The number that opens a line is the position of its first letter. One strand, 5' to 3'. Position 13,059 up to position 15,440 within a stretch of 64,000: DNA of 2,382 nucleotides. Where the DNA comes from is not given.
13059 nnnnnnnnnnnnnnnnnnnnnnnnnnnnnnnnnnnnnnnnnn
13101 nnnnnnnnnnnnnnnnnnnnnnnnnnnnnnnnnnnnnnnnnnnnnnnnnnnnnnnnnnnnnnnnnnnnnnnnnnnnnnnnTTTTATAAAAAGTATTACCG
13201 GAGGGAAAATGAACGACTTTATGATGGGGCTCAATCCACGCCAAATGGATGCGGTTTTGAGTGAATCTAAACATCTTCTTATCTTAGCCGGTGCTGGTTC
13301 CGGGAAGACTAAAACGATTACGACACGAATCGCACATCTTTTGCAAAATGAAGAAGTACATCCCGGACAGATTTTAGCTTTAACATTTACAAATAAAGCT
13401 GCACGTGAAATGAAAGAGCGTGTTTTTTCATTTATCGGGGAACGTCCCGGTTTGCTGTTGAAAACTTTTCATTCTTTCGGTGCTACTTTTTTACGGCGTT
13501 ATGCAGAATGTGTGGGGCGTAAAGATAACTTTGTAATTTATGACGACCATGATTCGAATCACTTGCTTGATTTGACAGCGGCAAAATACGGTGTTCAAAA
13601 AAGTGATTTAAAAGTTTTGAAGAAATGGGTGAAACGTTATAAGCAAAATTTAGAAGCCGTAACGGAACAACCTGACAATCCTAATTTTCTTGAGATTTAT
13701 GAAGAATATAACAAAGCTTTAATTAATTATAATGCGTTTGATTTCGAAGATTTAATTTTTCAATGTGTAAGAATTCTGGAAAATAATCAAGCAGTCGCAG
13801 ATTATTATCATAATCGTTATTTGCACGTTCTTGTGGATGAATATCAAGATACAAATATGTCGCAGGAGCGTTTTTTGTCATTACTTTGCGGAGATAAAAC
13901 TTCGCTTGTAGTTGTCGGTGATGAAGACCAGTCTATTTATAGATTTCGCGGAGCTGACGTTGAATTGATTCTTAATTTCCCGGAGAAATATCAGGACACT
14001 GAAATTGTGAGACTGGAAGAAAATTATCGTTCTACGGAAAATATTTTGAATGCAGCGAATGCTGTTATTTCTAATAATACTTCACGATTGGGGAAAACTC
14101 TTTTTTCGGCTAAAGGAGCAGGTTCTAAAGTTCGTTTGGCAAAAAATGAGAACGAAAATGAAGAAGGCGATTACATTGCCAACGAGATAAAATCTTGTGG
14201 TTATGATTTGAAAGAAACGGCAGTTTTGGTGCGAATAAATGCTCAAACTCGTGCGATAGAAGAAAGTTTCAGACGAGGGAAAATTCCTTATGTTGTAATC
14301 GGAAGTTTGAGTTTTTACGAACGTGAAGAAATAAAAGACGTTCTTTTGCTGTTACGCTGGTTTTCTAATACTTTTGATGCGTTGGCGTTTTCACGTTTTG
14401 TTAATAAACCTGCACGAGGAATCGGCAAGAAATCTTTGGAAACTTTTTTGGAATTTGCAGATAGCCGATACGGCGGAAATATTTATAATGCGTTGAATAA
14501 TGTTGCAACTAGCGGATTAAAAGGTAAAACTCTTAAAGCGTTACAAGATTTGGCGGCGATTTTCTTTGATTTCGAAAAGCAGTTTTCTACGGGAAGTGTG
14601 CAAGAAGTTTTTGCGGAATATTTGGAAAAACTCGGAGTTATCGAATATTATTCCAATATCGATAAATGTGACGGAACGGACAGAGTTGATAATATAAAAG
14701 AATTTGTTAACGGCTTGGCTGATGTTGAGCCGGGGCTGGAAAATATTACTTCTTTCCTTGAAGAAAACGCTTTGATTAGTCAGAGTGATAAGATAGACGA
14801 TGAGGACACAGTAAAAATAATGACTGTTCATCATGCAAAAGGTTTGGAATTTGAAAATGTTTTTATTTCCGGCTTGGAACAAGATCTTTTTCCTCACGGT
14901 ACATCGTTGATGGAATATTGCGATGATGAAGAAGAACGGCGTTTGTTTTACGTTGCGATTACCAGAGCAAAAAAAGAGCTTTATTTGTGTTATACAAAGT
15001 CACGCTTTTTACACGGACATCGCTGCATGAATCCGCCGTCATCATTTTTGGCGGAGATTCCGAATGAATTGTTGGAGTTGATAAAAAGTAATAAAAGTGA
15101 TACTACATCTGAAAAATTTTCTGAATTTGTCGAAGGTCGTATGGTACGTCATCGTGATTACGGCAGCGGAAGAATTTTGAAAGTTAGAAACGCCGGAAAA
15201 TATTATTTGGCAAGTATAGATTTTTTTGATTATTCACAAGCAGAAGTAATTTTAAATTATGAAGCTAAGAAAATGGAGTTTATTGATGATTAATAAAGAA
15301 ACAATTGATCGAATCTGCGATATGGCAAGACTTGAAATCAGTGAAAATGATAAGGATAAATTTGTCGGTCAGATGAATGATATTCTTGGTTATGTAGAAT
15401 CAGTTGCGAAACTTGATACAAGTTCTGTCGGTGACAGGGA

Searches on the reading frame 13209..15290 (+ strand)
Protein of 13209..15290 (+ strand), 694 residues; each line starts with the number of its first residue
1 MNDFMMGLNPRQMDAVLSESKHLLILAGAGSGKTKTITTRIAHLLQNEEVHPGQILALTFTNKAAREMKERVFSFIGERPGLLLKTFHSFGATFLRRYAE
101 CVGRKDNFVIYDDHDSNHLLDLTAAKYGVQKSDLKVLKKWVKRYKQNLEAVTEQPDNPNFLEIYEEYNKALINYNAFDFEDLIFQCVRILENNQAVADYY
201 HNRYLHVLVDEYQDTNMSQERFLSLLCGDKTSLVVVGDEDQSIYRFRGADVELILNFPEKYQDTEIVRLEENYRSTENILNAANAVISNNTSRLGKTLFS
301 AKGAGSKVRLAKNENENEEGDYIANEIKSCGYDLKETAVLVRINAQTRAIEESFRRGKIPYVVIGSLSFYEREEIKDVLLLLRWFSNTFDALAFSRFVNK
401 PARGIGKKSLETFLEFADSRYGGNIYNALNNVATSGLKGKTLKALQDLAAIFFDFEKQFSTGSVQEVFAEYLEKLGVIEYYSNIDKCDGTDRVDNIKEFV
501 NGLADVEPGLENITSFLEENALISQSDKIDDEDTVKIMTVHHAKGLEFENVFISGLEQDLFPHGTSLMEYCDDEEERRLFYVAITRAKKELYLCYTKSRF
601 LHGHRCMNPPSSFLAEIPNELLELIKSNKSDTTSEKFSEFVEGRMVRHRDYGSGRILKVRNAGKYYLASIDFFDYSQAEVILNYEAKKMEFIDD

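Call 40: search_protein_families(library=pfam, proteins=[window:13209-15290:+], max_evalue=0.00001)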
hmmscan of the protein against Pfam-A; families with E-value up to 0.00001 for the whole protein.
window:13209-15290:+ (694 aa): 6 families
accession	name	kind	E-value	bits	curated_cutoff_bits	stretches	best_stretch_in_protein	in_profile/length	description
PF00580.27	UvrD-helicase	-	1e-79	268.5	23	1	8-262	1-271/271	UvrD/REP helicase N-terminal domain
PF13361.12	UvrD_C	-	7.4e-76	256.3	25.6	1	267-597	1-349/350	UvrD-like helicase C-terminal domain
PF13245.12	AAA_19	-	1.1e-25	90.8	25.1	1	14-247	3-134/134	AAA domain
PF13538.12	UvrD_C_2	-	3.4e-12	46.5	27.4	1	537-594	4-52/52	UvrD-like helicase C-terminal domain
PF01443.25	Viral_helicase1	-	8.4e-09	36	21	0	523-594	165-227/228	Viral superfamily 1 RNA helicase core domain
PF13604.12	AAA_30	-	2.3e-06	27.9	27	0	8-71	2-65/191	AAA domain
